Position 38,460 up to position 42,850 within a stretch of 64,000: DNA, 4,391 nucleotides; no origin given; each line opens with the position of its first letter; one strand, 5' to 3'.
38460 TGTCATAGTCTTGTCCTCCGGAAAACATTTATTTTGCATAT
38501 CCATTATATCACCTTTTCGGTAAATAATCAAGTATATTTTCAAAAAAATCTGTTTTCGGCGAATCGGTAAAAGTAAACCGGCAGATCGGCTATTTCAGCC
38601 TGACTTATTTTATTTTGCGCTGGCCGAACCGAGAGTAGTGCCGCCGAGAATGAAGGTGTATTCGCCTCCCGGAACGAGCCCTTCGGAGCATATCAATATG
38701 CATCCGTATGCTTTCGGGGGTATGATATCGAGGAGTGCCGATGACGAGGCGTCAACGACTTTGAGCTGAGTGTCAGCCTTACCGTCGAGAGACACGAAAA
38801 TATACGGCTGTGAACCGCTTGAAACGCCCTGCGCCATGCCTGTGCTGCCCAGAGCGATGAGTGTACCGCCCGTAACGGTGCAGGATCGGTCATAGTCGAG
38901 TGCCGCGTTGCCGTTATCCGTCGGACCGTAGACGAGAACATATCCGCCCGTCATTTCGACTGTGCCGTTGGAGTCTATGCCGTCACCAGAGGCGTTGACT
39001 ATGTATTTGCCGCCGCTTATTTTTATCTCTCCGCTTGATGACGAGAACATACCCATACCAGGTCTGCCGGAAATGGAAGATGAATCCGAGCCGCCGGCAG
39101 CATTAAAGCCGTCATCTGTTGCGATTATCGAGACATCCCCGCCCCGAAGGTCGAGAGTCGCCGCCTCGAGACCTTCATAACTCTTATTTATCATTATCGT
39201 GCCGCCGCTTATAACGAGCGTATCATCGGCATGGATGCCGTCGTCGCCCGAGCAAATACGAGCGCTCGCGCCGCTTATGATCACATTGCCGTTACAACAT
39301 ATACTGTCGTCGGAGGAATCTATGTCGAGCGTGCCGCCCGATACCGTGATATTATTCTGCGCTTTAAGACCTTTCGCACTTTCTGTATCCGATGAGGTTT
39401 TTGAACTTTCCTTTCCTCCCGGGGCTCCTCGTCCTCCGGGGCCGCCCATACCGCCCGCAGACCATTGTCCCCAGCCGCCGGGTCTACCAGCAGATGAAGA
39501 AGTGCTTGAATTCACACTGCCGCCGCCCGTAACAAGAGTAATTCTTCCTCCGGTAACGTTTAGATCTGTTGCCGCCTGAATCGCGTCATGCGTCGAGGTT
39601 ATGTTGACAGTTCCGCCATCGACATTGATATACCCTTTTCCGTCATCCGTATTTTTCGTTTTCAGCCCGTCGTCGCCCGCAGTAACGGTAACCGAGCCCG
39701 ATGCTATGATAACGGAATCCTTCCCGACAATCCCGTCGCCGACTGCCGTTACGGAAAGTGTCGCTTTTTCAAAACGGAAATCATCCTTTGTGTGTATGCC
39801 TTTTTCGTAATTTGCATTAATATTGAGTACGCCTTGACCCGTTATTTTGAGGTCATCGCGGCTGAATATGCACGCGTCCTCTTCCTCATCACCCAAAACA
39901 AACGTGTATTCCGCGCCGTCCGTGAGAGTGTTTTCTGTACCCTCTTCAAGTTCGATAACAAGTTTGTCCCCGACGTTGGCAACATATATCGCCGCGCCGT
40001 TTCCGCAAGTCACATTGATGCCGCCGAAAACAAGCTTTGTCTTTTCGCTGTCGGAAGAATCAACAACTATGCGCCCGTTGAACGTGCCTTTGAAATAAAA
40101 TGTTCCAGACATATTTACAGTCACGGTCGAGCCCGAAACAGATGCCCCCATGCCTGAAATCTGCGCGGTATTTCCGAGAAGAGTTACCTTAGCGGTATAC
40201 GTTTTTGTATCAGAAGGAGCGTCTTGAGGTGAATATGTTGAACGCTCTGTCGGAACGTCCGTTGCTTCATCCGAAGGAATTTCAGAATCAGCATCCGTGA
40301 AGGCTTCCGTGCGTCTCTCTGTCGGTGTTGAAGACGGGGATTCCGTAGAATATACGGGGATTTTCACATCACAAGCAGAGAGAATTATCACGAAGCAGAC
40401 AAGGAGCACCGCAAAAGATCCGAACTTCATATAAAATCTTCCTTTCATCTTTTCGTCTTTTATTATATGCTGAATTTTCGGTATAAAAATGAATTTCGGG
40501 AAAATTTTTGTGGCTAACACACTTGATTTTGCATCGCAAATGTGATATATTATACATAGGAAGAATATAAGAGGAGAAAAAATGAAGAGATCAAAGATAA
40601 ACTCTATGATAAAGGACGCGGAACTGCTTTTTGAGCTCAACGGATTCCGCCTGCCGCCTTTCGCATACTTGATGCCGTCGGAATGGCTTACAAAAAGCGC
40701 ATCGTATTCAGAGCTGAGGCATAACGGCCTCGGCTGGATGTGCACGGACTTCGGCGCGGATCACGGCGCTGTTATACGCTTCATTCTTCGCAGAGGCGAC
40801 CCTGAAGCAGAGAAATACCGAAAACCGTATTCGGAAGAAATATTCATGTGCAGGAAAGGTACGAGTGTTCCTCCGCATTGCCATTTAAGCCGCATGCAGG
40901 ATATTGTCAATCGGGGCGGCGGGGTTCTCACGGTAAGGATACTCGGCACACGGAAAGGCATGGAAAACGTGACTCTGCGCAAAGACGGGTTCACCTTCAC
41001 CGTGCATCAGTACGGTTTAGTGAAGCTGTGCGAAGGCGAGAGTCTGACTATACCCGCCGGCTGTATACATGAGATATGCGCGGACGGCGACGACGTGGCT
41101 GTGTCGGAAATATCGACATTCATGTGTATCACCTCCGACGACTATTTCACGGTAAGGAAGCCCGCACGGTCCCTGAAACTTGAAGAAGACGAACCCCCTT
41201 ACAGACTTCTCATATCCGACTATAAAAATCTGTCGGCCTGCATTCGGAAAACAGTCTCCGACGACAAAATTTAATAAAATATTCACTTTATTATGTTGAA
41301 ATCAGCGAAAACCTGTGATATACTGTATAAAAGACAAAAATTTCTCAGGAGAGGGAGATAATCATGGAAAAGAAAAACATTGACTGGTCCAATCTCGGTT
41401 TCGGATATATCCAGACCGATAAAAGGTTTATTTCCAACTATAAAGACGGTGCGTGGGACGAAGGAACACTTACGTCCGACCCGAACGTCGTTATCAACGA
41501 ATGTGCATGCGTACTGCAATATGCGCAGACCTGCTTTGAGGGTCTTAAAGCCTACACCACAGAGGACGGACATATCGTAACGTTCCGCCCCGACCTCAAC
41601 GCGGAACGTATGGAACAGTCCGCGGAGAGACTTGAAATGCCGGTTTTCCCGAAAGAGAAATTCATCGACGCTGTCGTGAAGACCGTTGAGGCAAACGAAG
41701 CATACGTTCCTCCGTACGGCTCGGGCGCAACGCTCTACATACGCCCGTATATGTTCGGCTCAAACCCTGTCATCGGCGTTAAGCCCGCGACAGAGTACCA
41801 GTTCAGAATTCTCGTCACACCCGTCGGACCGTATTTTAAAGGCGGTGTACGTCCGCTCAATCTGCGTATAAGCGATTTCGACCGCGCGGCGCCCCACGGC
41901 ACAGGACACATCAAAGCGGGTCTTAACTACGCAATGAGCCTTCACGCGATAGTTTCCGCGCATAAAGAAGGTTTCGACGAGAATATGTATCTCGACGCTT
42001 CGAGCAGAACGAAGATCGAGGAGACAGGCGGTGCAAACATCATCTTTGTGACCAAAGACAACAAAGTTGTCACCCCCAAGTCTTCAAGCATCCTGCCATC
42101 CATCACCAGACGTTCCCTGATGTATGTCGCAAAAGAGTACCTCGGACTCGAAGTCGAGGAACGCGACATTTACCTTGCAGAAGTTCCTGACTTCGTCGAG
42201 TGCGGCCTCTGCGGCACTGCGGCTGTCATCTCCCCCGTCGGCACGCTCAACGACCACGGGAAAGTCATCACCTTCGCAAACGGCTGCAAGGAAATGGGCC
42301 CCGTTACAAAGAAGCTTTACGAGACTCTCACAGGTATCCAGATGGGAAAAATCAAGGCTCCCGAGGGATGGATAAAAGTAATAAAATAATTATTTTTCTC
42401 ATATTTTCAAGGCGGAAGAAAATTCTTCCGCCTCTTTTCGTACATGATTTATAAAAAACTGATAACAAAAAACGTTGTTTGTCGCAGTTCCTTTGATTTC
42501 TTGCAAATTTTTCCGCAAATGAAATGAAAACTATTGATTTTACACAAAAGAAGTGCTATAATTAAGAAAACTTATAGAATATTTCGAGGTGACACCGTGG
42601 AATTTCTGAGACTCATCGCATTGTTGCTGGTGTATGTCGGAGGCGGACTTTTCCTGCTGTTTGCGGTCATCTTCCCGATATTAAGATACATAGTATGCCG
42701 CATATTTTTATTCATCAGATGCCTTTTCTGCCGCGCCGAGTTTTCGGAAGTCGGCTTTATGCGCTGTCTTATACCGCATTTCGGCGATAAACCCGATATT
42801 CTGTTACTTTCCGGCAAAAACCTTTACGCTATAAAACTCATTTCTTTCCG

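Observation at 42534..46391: Translationally coupled operon: membrane-anchored unknown protein plus two truncated MutS-like ABC ATPase paralogues (candidate uncharacterised system)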

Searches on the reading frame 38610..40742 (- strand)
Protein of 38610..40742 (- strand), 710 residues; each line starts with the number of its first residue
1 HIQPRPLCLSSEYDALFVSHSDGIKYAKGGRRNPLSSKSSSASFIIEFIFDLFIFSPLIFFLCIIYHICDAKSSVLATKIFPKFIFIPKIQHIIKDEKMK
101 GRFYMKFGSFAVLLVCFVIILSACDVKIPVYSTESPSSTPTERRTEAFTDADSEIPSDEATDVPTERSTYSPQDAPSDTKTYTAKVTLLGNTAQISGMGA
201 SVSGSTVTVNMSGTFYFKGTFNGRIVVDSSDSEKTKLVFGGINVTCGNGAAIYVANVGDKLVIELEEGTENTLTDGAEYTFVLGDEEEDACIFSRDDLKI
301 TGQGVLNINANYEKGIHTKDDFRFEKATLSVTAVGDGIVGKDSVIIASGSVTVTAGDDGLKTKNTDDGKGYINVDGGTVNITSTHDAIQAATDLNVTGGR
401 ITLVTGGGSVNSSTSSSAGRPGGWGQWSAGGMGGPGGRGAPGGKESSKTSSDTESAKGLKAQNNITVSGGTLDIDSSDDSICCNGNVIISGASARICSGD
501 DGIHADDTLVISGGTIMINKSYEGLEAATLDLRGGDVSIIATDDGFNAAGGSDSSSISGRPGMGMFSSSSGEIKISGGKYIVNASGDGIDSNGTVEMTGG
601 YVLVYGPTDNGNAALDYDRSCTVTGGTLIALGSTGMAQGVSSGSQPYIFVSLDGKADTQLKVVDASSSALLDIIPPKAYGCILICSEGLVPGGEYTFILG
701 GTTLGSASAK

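Call 84: search_protein_families(library=pfam, proteins=[window:38610-40742:-], max_evalue=0.0001)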
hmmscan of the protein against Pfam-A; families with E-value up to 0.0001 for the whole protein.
window:38610-40742:- (710 aa): 1 family
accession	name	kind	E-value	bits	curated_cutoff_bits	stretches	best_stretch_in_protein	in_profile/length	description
PF14262.12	Cthe_2159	-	5.9e-90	301.5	25.8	2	203-502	1-262/262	Carbohydrate-binding domain-containing protein Cthe_2159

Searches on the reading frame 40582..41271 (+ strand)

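Call 84: search_protein_families(library=pfam, proteins=[window:40582-41271:+], max_evalue=0.0001)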
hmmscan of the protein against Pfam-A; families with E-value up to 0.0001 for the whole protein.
window:40582-41271:+ (230 aa): 1 family
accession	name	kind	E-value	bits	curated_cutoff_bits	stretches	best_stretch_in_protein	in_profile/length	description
PF07385.18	Lyx_isomer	-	1.4e-48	165.5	20.8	1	1-214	1-222/222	D-lyxose isomerase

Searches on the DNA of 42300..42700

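Call 94: search_rna_families(source=window, start=42300, end=42700, threshold=evalue, max_evalue=10)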
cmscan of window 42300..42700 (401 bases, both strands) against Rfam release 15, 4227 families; matches with E-value up to 10: 20.
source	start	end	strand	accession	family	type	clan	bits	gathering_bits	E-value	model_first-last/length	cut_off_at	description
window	42376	42438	+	RF02434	SpF39_sRNA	Gene; sRNA;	-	25.3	60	0.46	1-109/109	no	Streptococcus sRNA SpF39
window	42409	42534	+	RF02527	SSRC38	Gene; sRNA;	-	23.9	80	0.035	1-166/166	no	Streptococcus sRNA SSRC38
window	42348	42445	+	RF00558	L20_leader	Cis-reg; leader;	-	22.8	58.7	0.028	1-127/127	no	Ribosomal protein L20 leader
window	42377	42434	+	RF01404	PinT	Gene; sRNA;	-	19.8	60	0.11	1-76/76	no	PinT (STnc440) Hfq binding RNA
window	42371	42470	+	RF02526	SSRC34_1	Gene; sRNA;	-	19.2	64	3.2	1-128/128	no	Streptococcus sRNA SSRC34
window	42548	42586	+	RF03091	Clostridium-PBP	Gene; sRNA;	-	18.7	94.4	5.4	1-73/73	no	Clostridium-PBP RNA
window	42491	42556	-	RF04345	Plastid-rps12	Cis-reg;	-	18.4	78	6.9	1-97/97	no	Plastid-rps12 3UTR RNA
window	42529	42611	+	RF00571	SNORD65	Gene; snRNA; snoRNA; CD-box;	CL00057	15.6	41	0.79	1-73/73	no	Small nucleolar RNA SNORD65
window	42387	42478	-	RF02320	TtnuHACA13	Gene; snRNA; snoRNA; HACA-box;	-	15.6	100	4.7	1-134/134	no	Tetrahymena snoRNA TtnuHACA13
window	42496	42548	-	RF02751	ES036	Gene; sRNA;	-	15.4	37.6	3.2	4-33/43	no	ES036 (CssrF) sRNA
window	42406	42435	-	RF04146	mir-4742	Gene; miRNA;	-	15.2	85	6.8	1-85/85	no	mir-4742 microRNA precursor family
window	42340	42410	+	RF02289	TtnuCD13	Gene; snRNA; snoRNA; CD-box;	-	15.1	75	8.5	1-63/63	no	Tetrahymena snoRNA TtnuCD13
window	42507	42624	+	RF00015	U4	Gene; snRNA; splicing;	CL00007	14.8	46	0.44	1-138/138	no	U4 spliceosomal RNA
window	42410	42439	+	RF04343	Plastid-psbA-2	Cis-reg;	CL00153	14.7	55.8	6.5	1-60/60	no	Plastid-psbA-2 3UTR RNA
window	42624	42687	+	RF02108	DLEU2_4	Gene; lncRNA;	-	14.5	40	2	1-58/58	no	Deleted in lymphocytic leukemia 2 conserved region 4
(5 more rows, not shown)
